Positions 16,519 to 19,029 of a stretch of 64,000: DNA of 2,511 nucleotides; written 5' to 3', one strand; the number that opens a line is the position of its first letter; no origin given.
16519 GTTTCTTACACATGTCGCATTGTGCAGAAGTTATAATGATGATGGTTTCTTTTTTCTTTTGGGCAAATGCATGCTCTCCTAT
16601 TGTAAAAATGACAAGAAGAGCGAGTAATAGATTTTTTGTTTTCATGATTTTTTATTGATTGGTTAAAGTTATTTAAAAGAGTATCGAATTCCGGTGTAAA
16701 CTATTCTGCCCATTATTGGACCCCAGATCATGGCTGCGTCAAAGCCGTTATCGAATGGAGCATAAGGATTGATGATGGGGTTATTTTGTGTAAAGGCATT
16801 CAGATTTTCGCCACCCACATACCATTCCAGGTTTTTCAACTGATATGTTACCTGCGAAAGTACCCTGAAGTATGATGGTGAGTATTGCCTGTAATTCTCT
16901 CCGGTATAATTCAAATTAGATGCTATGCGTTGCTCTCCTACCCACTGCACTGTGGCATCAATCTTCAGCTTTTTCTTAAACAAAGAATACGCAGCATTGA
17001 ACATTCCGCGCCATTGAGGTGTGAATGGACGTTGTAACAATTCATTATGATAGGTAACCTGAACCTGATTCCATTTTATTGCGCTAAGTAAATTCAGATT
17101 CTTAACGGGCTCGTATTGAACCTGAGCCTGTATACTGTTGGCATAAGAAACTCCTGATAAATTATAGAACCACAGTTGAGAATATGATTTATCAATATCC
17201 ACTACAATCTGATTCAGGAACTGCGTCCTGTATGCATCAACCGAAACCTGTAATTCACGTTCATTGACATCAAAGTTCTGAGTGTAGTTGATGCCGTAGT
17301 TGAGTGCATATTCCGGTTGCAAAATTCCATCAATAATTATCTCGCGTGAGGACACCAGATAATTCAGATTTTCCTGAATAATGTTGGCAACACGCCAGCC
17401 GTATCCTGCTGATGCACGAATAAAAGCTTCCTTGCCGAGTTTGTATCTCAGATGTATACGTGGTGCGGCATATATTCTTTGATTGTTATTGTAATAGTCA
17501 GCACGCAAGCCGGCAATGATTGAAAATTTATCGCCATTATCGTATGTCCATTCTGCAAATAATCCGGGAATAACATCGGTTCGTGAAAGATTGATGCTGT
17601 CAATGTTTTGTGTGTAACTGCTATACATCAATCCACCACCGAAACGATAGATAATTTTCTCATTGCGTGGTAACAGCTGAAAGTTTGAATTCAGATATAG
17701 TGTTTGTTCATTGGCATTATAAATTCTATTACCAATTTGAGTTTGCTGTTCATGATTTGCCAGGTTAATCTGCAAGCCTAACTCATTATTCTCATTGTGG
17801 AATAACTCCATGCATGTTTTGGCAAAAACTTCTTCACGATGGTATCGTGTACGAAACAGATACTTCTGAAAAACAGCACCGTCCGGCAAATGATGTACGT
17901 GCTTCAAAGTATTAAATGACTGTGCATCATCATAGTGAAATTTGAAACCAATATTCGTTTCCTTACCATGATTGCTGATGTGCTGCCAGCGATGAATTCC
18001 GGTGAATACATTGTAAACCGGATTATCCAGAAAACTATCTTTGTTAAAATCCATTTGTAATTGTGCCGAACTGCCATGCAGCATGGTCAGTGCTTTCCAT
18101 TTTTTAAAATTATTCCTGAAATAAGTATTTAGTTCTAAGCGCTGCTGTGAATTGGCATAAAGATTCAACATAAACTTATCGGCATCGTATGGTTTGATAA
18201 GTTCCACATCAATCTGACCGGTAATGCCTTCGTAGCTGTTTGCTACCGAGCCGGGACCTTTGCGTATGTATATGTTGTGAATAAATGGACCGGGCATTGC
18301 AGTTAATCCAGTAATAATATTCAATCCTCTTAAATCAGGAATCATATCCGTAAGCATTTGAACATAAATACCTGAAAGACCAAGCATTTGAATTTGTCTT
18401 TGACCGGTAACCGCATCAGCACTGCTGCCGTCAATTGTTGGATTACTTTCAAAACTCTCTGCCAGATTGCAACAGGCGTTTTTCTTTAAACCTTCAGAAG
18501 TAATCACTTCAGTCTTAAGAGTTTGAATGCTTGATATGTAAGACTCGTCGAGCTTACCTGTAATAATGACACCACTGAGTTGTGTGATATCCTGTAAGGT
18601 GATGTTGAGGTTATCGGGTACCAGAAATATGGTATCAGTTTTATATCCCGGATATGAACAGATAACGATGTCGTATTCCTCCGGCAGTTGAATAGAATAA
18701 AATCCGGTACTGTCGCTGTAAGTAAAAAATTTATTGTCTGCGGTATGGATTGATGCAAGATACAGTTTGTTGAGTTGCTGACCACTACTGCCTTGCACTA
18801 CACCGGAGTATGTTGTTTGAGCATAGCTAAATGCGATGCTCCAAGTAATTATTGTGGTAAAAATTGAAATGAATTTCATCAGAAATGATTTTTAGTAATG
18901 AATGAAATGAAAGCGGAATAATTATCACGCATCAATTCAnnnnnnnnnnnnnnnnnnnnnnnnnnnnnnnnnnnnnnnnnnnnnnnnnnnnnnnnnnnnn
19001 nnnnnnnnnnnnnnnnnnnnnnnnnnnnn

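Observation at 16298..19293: Cys-rich small protein + TonB-dependent receptor + secreted HMA protein, all carrying an A-C-C vicinal-cysteine motif: candidate thiophilic-metal handling module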

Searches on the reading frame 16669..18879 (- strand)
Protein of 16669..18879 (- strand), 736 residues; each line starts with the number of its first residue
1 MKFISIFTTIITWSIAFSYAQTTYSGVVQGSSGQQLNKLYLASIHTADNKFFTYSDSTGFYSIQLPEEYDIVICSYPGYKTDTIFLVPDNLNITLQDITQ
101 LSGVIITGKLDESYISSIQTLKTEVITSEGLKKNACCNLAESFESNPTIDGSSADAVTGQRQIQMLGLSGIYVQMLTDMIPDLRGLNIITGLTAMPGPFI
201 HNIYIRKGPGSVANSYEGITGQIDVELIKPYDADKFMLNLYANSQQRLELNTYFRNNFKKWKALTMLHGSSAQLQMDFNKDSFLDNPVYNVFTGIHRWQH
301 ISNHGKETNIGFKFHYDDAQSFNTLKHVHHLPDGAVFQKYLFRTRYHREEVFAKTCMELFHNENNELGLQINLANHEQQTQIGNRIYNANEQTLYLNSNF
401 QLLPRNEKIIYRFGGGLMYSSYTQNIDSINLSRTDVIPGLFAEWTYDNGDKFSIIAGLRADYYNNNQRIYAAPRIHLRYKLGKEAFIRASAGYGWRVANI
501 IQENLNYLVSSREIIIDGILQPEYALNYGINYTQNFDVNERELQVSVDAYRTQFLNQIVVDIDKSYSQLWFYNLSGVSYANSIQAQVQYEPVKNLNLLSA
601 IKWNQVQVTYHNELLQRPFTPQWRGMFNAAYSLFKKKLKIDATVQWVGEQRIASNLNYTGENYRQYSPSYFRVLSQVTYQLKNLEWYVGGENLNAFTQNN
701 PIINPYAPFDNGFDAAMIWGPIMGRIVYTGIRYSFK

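Call 3: search_protein_families(library=ncbifam, proteins=[window:16669-18879:-], max_evalue=0.01)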
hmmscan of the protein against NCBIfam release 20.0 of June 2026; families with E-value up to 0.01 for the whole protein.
window:16669-18879:- (736 aa): 0 families

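Call 4: search_protein_families(library=pfam, proteins=[window:16669-18879:-], max_evalue=0.01)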
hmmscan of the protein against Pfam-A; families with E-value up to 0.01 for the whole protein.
window:16669-18879:- (736 aa): 1 family
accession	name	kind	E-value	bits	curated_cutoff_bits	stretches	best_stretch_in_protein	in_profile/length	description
PF13715.12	CarbopepD_reg_2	-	0.00022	21.7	32.2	1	35-88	10-64/88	CarboxypepD_reg-like domain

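Call 5: search_protein_families(library=pfam, proteins=[window:16669-18879:-], max_evalue=10)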
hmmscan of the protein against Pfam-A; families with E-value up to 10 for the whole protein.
window:16669-18879:- (736 aa): 3 families
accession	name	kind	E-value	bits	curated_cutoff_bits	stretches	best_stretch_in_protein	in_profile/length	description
PF13715.12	CarbopepD_reg_2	-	0.00022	21.7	32.2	1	35-88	10-64/88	CarboxypepD_reg-like domain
PF07715.20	Plug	-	0.03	15.3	23.9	1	122-217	8-102/107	TonB-dependent Receptor Plug Domain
PF08254.16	Leader_Thr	-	0.33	11.2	25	1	1-12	1-12/22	Threonine leader peptide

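Call 6: search_protein_families(library=ncbifam, proteins=[window:16669-18879:-], max_evalue=10)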
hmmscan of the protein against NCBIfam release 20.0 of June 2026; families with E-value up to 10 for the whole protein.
window:16669-18879:- (736 aa): 0 families

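Call 9: find_homologous_proteins(query=window:16669-18879:-, max_evalue=0.001)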
Query window:16669-18879:- (736 aa): 1560 proteins with E <= 0.001 among 8000 candidates; the best 120 are listed.
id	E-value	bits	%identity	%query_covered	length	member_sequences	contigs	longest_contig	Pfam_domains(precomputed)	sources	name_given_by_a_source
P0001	0.0e+0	1690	100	100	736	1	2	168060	-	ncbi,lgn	-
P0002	0.0e+0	1422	82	98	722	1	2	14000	PF13715.13,PF00593.31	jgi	jgi:hypothetical protein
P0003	0.0e+0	1286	75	100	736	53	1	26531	PF00593.31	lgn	-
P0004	0.0e+0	1256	72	100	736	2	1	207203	-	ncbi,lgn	-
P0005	0.0e+0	1239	74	97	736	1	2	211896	PF13715.13,PF00593.31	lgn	-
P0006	2.2e-223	762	49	97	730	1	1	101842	PF13715.13,PF07715.21,PF00593.31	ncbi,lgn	-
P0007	1.4e-216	740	48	97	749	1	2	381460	PF13715.13,PF07715.21,PF00593.31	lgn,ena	-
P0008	2.5e-214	732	47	97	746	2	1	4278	PF13715.13,PF07715.21,PF00593.31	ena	-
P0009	1.1e-205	704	47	100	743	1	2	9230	PF13715.13,PF13620.13,PF00593.31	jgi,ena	-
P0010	6.6e-177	608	43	99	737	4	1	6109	PF13715.13,PF07715.21,PF13620.13,PF00593.31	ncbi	ncbi:MAG: TonB-dependent receptor [Chitinophagales bacterium]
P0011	8.0e-177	608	44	93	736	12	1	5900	PF13715.13,PF07715.21,PF00593.31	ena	-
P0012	1.9e-174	600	43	99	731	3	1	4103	PF13715.13,PF07715.21,PF13620.13,PF00593.31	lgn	-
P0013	6.9e-173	595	43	93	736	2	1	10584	PF13715.13,PF07715.21,PF13620.13,PF00593.31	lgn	-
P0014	1.2e-172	594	44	90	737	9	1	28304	PF13715.13,PF07715.21,PF13620.13,PF00593.31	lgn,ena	-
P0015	4.7e-172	592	44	90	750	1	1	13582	PF13715.13,PF07715.21,PF13620.13,PF00593.31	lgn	-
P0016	1.7e-171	591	43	90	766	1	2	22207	PF13715.13,PF07715.21,PF13620.13,PF00593.31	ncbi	ncbi:MAG: TonB-dependent receptor domain-containing protein [Bacteroidia bacterium]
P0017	2.4e-171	590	42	100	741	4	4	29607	PF13715.13,PF07715.21,PF13620.13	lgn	-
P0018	6.3e-171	589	44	91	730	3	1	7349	PF13715.13,PF07715.21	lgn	-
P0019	4.8e-170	586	42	97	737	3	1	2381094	PF13715.13,PF07715.21,PF13620.13,PF00593.31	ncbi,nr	ncbi:MAG: TonB-dependent receptor [Chitinophagaceae bacterium]|nr:TonB-dependent receptor [Chitinoph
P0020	7.6e-170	585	42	100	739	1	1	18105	PF13715.13,PF07715.21,PF00593.31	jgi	jgi:outer membrane receptor for ferrienterochelin and colicins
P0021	2.6e-169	583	44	90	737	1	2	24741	PF13715.13,PF07715.21,PF13620.13,PF00593.31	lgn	-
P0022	1.9e-168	580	43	91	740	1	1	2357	PF13715.13,PF07715.21,PF00593.31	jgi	jgi:outer membrane receptor for ferrienterochelin and colicins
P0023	6.4e-168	579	43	91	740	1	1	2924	PF13715.13,PF07715.21,PF13620.13,PF00593.31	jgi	jgi:outer membrane receptor for ferrienterochelin and colicins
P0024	7.2e-168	579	43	90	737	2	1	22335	PF13715.13,PF07715.21,PF00593.31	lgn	-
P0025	2.0e-167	577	45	93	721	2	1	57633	PF13715.13,PF00593.31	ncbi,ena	-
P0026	5.1e-167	576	44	93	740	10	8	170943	PF13715.13,PF00593.31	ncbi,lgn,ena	-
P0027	1.2e-166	575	45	93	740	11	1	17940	PF13715.13,PF00593.31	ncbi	-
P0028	3.6e-166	573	43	90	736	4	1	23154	PF13715.13,PF07715.21,PF13620.13,PF00593.31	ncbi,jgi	jgi:outer membrane receptor for ferrienterochelin and colicin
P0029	4.0e-166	573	43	93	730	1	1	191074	PF13715.13,PF07715.21,PF00593.31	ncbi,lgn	-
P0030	7.0e-166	572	43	93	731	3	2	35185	PF13715.13,PF07715.21,PF00593.31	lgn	-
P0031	1.2e-165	571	42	93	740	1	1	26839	PF13715.13,PF07715.21,PF13620.13,PF00593.31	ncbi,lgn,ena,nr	ncbi:MAG TPA: TonB-dependent receptor [Bacteroidia bacterium]|nr:TonB-dependent receptor [Bacteroidi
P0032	7.5e-165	569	40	99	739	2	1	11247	PF13715.13,PF07715.21,PF13620.13,PF00593.31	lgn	-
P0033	2.4e-164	567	39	100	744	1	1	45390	PF13715.13,PF07715.21,PF00593.31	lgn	-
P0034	6.2e-164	566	40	99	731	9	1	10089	PF13715.13,PF07715.21,PF13620.13,PF00593.31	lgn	-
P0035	6.9e-164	565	42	90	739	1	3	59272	PF13715.13,PF07715.21,PF13620.13,PF00593.31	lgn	-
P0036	9.2e-164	565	41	94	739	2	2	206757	PF13715.13,PF07715.21,PF13620.13,PF00593.31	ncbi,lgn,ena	-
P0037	1.5e-163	564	42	91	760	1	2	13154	PF13715.13,PF00593.31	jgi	jgi:outer membrane receptor for ferrienterochelin and colicins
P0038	1.9e-162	561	42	90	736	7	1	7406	PF13715.13,PF13620.13,PF00593.31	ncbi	-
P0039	3.6e-162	560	40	94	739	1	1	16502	PF13715.13,PF07715.21,PF13620.13,PF00593.31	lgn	-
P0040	3.9e-162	560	42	100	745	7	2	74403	PF13715.13,PF00593.31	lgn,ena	-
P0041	7.2e-162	559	42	90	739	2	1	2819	PF13715.13,PF07715.21,PF13620.13,PF00593.31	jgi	jgi:outer membrane cobalamin receptor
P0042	9.0e-162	558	40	94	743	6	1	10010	PF13715.13,PF07715.21,PF13620.13,PF00593.31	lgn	-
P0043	6.4e-161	556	39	100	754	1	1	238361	PF13715.13,PF07715.21,PF00593.31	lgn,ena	-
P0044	1.0e-160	555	42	98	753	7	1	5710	PF13715.13,PF07715.21,PF13620.13,PF00593.31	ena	-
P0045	2.4e-160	554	43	86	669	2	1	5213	PF07715.21,PF00593.31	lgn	-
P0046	6.1e-158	546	40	97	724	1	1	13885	PF13715.13,PF07715.21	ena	-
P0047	7.9e-158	545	39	100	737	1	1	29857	PF13715.13,PF07715.21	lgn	-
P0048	2.5e-157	544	44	85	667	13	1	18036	PF00593.31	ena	-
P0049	5.6e-157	543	38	94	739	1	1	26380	PF13715.13,PF07715.21,PF00593.31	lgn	-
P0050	3.2e-156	540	40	100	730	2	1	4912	PF13715.13,PF13620.13,PF00593.31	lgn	-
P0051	4.7e-154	533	42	87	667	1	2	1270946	PF07715.21,PF00593.31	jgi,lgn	jgi:outer membrane receptor for ferrienterochelin and colicins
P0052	5.2e-154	533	42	87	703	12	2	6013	PF07715.21,PF00593.31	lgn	-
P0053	1.9e-152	528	41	97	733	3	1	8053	PF13715.13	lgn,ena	-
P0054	2.5e-150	521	39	97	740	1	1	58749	PF13715.13,PF07715.21,PF00593.31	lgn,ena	-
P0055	3.9e-148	513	42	87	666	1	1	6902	PF07715.21,PF00593.31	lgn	-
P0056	6.7e-148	513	37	100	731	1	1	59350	PF13715.13,PF07715.21,PF13620.13,PF00593.31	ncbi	-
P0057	5.5e-147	510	41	86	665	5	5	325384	PF07715.21,PF00593.31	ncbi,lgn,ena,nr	ncbi:MAG: TonB-dependent receptor [Chitinophagaceae bacterium]|nr:TonB-dependent receptor [Chitinoph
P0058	1.0e-145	505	40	86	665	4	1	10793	PF07715.21,PF00593.31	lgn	-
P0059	1.3e-145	505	41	86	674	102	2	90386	PF07715.21,PF00593.31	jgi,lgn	jgi:outer membrane receptor for ferrienterochelin and colicin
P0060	1.3e-144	502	41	85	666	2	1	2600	PF07715.21,PF00593.31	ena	-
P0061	8.6e-144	499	38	98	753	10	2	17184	PF13715.13,PF00593.31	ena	-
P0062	9.9e-144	499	37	99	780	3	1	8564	PF13715.13,PF00593.31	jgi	jgi:hypothetical protein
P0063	1.3e-143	498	38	93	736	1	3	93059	PF13715.13,PF07715.21,PF13620.13,PF00593.31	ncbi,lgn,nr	ncbi:MAG: TonB-dependent receptor [Bacteroidetes bacterium]|nr:TonB-dependent receptor [Bacteroidota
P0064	7.0e-143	496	40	95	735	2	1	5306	PF13715.13,PF07715.21,PF00593.31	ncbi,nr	ncbi:MAG: TonB-dependent receptor [Flavobacteriales bacterium]|nr:TonB-dependent receptor [Flavobact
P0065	9.9e-143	495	38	97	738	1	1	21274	PF13715.13,PF13620.13,PF00593.31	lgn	-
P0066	6.2e-142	493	38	94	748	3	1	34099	PF13715.13,PF07715.21,PF00593.31,PF14905.13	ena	-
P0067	9.1e-142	492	37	98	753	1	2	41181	PF13715.13,PF07715.21,PF00593.31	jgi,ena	-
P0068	9.7e-142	492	39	93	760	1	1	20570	PF13715.13,PF07715.21,PF13620.13,PF00593.31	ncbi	ncbi:MAG: TonB-dependent receptor [Bacteroidota bacterium]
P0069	1.4e-140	488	38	96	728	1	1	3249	PF13715.13,PF07715.21,PF13620.13,PF00593.31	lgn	-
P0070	1.6e-140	488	38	96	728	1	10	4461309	PF13715.13,PF07715.21,PF13620.13,PF00593.31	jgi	jgi:outer membrane receptor for ferrienterochelin and colicins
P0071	2.0e-140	488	37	97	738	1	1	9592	PF13715.13,PF07715.21,PF13620.13,PF00593.31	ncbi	ncbi:MAG: TonB-dependent receptor domain-containing protein [Bacteroidia bacterium]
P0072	2.2e-140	488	37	98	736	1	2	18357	PF13715.13,PF07715.21,PF00593.31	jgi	-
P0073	1.5e-139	485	39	97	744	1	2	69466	PF13715.13,PF07715.21,PF00593.31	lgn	-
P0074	1.5e-139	485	37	93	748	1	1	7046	PF13715.13,PF07715.21,PF13620.13,PF00593.31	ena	-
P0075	2.1e-139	484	38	93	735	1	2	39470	PF13715.13,PF07715.21,PF13620.13,PF00593.31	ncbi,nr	ncbi:MAG: TonB-dependent receptor [Bacteroidota bacterium]|nr:TonB-dependent receptor [Bacteroidota 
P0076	6.0e-139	483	40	87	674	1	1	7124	PF07715.21,PF00593.31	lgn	-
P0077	6.1e-139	483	40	87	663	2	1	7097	PF00593.31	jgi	jgi:outer membrane receptor for ferrienterochelin and colicins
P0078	3.5e-138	480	37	100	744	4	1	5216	PF13715.13,PF07715.21,PF13620.13,PF00593.31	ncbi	ncbi:MAG: TonB-dependent receptor [Bacteroidales bacterium]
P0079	2.5e-137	478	37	97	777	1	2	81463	PF13715.13,PF07715.21,PF13620.13,PF00593.31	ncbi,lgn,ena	ncbi:MAG: TonB-dependent receptor [Bacteroidota bacterium]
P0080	4.7e-137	477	37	93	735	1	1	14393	PF13715.13,PF07715.21,PF13620.13,PF00593.31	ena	-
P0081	1.8e-136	475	37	97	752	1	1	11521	PF07715.21,PF00593.31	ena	-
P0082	2.6e-136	474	40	87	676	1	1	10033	PF07715.21,PF00593.31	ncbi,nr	ncbi:MAG: TonB-dependent receptor [Chitinophagaceae bacterium]|nr:TonB-dependent receptor [Chitinoph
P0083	3.3e-136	474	38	94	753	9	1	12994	PF13715.13,PF13620.13,PF00593.31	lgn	-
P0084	3.6e-136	474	38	93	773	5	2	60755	PF13715.13,PF07715.21,PF00593.31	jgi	jgi:outer membrane receptor for ferrienterochelin and colicins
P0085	9.1e-136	472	37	97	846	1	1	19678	PF13715.13,PF07715.21,PF00593.31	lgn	-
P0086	1.2e-135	472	37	99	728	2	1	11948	PF13715.13,PF07715.21,PF13620.13,PF00593.31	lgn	-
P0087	1.4e-135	472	36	99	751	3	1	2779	PF13715.13,PF07715.21,PF00593.31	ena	-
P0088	3.6e-135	471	37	93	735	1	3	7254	PF13715.13,PF07715.21,PF13620.13,PF00593.31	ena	-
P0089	6.6e-135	470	39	84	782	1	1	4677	PF00403.33,PF00593.31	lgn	-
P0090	7.6e-135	469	37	93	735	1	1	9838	PF13715.13,PF07715.21,PF13620.13,PF00593.31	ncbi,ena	-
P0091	8.2e-135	469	38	96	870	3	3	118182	PF07715.21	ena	-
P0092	8.4e-135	469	40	87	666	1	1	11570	PF07715.21,PF00593.31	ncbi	-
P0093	8.6e-135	469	38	93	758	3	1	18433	PF13715.13,PF07715.21,PF13620.13,PF00593.31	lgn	-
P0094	2.5e-134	468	38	95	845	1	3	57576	PF13715.13,PF00593.31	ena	-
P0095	2.7e-134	468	37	92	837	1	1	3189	PF13715.13,PF13620.13,PF00593.31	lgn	-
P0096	4.1e-134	467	36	99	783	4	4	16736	PF13715.13,PF07715.21,PF00593.31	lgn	-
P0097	4.5e-134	467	36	96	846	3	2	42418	PF13715.13,PF00403.33,PF07715.21,PF00593.31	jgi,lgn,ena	-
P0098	1.1e-133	466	35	97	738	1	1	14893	PF13715.13,PF07715.21,PF00593.31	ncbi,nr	ncbi:MAG: TonB-dependent receptor [Bacteroidota bacterium]|nr:TonB-dependent receptor [Bacteroidota 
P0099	1.8e-133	465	40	87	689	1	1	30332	PF07715.21,PF00593.31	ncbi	-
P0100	1.9e-133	465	37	98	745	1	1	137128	PF13715.13,PF07715.21,PF00593.31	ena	-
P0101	3.2e-133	464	35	99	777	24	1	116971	PF13715.13,PF07715.21,PF13620.13,PF00593.31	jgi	-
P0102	1.3e-132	462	35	100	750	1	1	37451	PF13715.13,PF07715.21,PF00593.31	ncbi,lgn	-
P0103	1.4e-132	462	39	84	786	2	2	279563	PF00403.33,PF07715.21,PF00593.31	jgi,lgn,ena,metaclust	metaclust:\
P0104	1.4e-132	462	36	97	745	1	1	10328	PF13715.13,PF07715.21,PF00593.31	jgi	jgi:outer membrane receptor for ferrienterochelin and colicins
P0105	1.6e-132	462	37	88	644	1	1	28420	PF07715.21,PF00593.31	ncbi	-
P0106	1.9e-132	461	36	97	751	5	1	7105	PF13715.13,PF07715.21,PF13620.13,PF00593.31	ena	-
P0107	2.2e-132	461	37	97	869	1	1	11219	PF13715.13,PF00403.33,PF07715.21,PF00593.31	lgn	-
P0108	3.0e-132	461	35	99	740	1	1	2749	PF13715.13,PF07715.21,PF00593.31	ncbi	-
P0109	3.3e-132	461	37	98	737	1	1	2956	PF13715.13,PF13620.13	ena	-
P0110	5.3e-132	460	36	96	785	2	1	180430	PF13715.13,PF07715.21,PF00593.31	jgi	jgi:hypothetical protein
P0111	1.2e-131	459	36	98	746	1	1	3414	PF13715.13,PF07715.21,PF13620.13,PF00593.31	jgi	jgi:outer membrane receptor for ferrienterochelin and colicin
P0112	1.4e-131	459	37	93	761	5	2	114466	PF13715.13,PF07715.21,PF13620.13,PF00593.31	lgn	-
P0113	2.1e-131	458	35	98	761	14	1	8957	PF13715.13,PF07715.21,PF13620.13,PF00593.31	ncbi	-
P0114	2.9e-131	458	34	97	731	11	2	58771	PF13715.13,PF07715.21,PF13620.13,PF00593.31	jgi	-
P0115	4.2e-131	457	36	100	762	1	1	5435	PF13715.13,PF07715.21,PF13620.13,PF00593.31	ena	-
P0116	7.0e-131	456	37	93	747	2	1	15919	PF13715.13,PF07715.21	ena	-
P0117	1.1e-130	456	37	90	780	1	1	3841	PF13715.13,PF07715.21,PF00593.31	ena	-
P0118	1.3e-130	455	36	93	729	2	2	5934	PF13715.13,PF07715.21,PF00593.31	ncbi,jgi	-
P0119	1.9e-130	455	37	93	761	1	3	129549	PF13715.13,PF07715.21,PF13620.13,PF00593.31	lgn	-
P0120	2.4e-130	455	35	100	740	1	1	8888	PF13715.13,PF07715.21,PF13620.13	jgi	jgi:outer membrane receptor for ferrienterochelin and colicins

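Call 12: find_encoding_contigs(protein=P0004, flank=6000, max_places=2)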
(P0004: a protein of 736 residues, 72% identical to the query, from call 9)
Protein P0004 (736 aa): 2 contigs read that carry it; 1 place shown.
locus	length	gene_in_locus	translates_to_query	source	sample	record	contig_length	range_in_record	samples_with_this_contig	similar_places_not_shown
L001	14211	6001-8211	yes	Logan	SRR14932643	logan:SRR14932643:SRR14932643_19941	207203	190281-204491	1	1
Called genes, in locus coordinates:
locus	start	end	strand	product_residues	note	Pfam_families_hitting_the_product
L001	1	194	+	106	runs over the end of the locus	PF00420:Oxidored_q2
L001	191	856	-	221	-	PF01048:PNP_UDP_1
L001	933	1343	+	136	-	PF01242:PTPS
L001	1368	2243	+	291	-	PF00698:Acyl_transf_1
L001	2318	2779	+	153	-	-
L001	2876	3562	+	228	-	-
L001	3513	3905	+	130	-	PF01809:YidD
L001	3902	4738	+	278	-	-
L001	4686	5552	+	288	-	-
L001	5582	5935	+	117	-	-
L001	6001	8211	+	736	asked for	-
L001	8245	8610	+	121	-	PF00403:HMA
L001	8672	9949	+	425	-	PF00709:Adenylsucc_synt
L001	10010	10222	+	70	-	-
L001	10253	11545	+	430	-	PF04715: (weak), PF00425:Chorismate_bind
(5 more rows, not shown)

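Call 13: find_encoding_contigs(protein=P0006, flank=6000, max_places=2)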
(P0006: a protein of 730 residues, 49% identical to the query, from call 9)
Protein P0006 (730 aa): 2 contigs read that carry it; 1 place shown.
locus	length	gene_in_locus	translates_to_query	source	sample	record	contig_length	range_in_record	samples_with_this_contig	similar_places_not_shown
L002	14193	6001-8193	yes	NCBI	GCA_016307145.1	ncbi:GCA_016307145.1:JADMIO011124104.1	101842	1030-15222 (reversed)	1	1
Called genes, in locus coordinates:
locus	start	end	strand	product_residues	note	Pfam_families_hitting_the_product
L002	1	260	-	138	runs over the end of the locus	-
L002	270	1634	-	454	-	PF00672:HAMP, PF00512:HisKA, PF02518:HATPase_c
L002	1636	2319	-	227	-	PF00072:Response_reg, PF00486:Trans_reg_C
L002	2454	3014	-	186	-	-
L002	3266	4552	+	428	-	PF00890:FAD_binding_2, PF01266:DAO, PF01494:FAD_binding_3 (weak), PF01593:Amino_oxidase, PF01946:Thi4 (weak), PF03486:HI0933_like, PF13450:NAD_binding_8, PF01593:Amino_oxidase, +3 more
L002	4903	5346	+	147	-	-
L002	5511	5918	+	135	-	-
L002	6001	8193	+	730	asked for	PF13715:CarbopepD_reg_2, PF07715:Plug (faint), PF00593:TonB_dep_Rec_b-barrel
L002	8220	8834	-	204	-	PF13532:2OG-FeII_Oxy_2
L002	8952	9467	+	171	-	-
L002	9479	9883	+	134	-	PF03652:RuvX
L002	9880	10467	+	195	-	PF01327:Pep_deformylase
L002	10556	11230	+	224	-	PF00072:Response_reg, PF00196:GerE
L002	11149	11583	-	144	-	-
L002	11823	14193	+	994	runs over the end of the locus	-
